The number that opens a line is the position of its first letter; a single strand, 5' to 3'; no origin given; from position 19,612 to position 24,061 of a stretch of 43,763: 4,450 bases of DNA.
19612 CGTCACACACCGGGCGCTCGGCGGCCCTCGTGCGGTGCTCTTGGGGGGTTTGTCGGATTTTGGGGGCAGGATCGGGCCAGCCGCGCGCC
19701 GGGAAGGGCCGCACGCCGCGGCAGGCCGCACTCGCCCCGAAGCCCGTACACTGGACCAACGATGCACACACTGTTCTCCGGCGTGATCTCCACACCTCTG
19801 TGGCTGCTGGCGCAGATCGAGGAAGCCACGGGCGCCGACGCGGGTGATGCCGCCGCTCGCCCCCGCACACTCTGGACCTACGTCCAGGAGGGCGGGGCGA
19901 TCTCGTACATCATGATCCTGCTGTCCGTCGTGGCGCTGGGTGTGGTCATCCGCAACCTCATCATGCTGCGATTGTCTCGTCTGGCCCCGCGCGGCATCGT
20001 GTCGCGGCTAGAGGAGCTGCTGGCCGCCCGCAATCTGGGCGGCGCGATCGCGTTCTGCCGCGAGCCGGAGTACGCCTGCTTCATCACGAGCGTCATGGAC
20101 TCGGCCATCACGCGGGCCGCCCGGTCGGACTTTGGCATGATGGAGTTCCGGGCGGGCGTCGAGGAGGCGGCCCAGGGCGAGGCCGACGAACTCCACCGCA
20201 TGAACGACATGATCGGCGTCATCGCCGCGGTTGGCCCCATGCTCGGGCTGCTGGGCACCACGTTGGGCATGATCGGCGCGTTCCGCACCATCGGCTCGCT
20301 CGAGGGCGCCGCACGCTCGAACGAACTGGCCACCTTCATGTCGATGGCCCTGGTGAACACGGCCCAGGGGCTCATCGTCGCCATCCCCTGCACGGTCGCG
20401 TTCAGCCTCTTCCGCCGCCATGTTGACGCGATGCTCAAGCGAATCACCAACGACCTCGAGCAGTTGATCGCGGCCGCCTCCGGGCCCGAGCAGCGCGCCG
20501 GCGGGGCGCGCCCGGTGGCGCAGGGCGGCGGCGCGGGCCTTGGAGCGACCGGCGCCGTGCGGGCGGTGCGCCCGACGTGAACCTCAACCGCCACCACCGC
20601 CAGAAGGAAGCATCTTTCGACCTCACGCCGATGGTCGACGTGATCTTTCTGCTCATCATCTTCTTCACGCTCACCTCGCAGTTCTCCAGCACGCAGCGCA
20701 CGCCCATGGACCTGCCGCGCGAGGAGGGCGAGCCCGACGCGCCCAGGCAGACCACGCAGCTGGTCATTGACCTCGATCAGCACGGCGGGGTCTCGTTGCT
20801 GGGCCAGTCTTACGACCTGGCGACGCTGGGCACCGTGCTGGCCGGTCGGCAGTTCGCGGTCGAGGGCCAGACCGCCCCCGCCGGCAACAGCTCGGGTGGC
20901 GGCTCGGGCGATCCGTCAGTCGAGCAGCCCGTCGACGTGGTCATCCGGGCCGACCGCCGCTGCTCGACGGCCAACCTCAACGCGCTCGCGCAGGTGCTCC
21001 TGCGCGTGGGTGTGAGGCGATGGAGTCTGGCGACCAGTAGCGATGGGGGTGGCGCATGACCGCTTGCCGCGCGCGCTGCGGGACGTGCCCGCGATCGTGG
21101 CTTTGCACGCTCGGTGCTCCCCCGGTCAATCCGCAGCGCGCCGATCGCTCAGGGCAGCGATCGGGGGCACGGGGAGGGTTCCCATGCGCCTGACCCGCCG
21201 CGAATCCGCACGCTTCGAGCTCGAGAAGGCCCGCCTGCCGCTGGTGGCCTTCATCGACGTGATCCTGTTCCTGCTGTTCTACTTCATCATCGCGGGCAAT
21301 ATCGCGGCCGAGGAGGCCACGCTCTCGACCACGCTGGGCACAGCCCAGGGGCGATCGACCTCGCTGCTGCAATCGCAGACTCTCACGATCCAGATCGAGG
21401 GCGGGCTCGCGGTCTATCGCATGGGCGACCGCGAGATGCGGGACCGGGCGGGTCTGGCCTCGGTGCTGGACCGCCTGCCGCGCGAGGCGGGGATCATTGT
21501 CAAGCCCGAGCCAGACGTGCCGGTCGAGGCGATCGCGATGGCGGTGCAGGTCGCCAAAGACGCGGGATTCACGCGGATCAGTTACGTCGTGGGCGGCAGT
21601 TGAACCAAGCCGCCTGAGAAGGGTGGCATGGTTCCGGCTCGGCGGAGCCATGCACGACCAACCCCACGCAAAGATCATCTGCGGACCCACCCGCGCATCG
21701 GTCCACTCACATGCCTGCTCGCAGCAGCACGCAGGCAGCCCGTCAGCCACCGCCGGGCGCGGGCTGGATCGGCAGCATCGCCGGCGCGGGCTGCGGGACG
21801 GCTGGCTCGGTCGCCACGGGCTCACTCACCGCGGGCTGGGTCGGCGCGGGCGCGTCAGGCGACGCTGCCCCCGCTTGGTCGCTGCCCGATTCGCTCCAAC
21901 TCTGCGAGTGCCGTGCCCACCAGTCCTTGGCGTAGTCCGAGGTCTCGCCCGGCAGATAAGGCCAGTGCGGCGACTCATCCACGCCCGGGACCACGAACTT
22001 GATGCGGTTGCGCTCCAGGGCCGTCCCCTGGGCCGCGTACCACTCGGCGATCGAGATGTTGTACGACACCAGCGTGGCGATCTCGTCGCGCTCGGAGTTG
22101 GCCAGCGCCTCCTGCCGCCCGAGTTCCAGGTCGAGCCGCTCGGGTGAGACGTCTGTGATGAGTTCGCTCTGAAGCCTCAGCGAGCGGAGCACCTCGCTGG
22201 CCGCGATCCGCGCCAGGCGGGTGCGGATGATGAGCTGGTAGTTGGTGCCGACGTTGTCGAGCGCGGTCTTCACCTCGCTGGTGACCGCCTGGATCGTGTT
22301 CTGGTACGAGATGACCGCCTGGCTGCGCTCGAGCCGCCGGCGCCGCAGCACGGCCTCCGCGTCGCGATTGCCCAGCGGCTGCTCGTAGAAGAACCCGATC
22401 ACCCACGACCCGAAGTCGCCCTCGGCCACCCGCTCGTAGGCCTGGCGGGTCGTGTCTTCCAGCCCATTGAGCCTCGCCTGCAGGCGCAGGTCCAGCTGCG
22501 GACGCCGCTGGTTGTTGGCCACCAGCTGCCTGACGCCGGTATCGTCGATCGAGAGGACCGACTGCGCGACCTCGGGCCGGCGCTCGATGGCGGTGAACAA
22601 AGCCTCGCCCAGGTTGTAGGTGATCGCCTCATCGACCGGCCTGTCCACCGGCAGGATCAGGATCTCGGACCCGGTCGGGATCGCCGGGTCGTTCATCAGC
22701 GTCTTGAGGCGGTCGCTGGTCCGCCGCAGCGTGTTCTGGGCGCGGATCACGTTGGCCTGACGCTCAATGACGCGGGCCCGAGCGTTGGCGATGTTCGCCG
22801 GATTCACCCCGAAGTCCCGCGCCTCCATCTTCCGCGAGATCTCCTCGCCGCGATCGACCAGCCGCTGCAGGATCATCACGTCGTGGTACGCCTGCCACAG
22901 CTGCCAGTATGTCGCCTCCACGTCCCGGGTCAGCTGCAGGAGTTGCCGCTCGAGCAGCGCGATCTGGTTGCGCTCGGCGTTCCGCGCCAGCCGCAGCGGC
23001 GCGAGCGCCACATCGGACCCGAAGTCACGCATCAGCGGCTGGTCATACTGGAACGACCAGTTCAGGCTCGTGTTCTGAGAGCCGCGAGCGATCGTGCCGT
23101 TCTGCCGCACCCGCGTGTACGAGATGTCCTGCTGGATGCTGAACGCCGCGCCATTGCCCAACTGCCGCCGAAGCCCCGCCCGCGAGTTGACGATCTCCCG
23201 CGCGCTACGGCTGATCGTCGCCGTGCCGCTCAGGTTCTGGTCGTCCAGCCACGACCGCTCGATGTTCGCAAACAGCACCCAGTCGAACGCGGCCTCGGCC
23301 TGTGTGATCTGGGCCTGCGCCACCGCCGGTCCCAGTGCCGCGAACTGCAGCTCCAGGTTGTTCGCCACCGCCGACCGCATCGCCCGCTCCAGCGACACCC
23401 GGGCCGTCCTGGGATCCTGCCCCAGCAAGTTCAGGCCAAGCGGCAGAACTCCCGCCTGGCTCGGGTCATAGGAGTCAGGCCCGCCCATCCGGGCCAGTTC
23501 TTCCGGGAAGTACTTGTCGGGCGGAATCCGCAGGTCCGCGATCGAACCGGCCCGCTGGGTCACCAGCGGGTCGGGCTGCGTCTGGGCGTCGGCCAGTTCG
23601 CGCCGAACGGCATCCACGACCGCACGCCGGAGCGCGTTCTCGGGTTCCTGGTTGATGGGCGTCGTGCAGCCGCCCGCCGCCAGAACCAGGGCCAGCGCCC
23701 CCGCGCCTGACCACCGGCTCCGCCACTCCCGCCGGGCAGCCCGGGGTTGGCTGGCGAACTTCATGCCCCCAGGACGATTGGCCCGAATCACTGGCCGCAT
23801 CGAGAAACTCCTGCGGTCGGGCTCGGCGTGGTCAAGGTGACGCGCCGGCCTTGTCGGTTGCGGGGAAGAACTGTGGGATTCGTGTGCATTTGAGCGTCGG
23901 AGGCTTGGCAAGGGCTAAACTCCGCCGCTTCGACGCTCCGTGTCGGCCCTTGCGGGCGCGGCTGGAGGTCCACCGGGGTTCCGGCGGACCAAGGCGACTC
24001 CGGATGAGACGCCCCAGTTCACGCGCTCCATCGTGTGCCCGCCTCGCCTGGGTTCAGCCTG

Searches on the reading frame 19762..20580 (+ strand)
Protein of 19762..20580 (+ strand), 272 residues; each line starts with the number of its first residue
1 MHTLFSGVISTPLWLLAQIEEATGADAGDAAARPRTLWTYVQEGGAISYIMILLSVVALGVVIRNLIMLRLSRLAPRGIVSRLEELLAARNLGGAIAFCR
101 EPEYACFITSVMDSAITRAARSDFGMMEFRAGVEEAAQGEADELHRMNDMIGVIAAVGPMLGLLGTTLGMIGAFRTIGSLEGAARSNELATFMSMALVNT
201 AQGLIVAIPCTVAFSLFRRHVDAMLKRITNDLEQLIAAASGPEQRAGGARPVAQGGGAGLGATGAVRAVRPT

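Call 49: search_protein_families(library=pfam, proteins=[window:19762-20580:+], max_evalue=0.001)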
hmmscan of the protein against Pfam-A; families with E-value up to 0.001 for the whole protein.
window:19762-20580:+ (272 aa): 1 family
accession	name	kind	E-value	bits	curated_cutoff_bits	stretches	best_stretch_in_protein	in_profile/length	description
PF01618.21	MotA_ExbB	-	2.1e-23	82.9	22.9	1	122-228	20-125/127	MotA/TolQ/ExbB proton channel family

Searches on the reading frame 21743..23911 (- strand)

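Call 11: search_protein_families(library=ncbifam, proteins=[window:21743-23911:-], max_evalue=0.01)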
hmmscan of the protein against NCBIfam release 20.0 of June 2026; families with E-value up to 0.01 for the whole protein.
window:21743-23911:- (722 aa): 1 family
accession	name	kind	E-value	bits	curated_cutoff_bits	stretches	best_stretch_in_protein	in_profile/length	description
TIGR01844.1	type_I_sec_TolC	subfamily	1.2e-05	24.5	225.15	1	237-491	30-271/414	TolC family outer membrane protein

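Call 48: search_protein_families(library=pfam, proteins=[window:21743-23911:-], max_evalue=0.001)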
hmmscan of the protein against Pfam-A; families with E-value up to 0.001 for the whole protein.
window:21743-23911:- (722 aa): 1 family
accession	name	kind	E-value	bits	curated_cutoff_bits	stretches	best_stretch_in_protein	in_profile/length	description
PF02321.23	OEP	-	7.6e-08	32.8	22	1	436-625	3-183/187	Outer membrane efflux protein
